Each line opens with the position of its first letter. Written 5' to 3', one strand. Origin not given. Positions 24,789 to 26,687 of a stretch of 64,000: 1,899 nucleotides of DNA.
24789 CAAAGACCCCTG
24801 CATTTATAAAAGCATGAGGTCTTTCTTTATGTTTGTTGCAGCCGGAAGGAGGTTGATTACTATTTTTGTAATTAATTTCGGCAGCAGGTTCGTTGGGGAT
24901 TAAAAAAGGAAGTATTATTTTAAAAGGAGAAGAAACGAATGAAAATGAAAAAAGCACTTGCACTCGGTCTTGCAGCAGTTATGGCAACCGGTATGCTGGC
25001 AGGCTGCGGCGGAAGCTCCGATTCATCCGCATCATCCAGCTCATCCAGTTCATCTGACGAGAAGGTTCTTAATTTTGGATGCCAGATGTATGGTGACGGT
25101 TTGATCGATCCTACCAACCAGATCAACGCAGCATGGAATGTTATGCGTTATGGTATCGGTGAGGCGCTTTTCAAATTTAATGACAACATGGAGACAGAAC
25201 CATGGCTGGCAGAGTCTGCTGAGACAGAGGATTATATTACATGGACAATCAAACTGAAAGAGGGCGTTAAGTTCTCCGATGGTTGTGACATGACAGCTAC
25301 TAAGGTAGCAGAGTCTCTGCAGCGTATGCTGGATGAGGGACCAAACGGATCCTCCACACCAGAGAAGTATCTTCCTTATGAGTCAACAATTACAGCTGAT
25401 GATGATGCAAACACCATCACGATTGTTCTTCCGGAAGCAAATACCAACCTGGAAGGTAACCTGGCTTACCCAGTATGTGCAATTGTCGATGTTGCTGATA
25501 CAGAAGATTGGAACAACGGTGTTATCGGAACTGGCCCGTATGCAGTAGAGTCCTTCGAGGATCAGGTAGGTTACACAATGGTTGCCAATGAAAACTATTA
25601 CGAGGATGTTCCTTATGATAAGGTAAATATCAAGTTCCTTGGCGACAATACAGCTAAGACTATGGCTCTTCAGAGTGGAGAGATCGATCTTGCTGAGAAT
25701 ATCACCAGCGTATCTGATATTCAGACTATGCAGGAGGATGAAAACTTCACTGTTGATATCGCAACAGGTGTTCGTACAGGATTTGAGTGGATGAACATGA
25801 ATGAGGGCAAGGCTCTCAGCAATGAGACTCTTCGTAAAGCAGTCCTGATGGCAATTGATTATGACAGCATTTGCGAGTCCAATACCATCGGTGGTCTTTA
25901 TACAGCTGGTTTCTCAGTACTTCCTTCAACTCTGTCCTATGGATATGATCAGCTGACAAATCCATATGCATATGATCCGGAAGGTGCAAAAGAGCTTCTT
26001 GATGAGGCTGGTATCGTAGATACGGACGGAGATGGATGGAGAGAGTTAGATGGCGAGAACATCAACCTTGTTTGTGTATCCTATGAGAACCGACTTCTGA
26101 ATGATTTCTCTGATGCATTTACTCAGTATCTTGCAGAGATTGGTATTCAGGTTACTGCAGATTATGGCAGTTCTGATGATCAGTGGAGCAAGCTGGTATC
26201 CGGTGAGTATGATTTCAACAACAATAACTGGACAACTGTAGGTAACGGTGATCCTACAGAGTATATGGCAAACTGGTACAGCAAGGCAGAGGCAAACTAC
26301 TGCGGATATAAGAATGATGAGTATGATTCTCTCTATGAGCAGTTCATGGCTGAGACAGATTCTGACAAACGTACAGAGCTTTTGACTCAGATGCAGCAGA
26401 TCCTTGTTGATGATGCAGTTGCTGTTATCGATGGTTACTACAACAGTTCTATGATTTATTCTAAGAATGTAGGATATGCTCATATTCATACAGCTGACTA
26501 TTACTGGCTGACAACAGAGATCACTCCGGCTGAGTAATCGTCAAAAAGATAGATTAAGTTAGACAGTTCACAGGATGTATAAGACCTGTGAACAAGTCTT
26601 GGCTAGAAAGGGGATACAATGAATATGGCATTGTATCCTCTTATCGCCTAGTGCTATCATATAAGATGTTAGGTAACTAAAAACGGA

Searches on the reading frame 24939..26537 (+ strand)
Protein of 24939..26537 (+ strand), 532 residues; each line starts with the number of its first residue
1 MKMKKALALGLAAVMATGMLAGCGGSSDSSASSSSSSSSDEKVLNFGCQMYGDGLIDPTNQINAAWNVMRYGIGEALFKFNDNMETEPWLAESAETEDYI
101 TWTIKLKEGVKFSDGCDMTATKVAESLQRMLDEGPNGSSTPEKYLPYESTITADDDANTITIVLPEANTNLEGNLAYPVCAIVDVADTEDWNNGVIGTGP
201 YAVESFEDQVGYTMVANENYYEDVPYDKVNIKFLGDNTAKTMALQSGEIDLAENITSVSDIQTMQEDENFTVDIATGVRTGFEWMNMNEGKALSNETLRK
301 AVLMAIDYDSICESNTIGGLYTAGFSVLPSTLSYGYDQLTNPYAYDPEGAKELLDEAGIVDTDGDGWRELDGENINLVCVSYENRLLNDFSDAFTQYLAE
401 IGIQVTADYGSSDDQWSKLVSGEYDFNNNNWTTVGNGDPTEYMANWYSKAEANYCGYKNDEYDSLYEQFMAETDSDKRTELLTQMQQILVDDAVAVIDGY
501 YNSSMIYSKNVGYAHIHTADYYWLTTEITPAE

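Call 74: search_protein_families(library=pfam, proteins=[window:24939-26537:+], max_evalue=0.00001)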
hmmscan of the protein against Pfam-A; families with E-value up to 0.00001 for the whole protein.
window:24939-26537:+ (532 aa): 1 family
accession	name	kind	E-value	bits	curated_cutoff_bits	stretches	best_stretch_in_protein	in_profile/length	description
PF00496.27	SBP_bac_5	-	2.5e-70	237.9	32.4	1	86-453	2-367/368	Bacterial extracellular solute-binding proteins, family 5 Middle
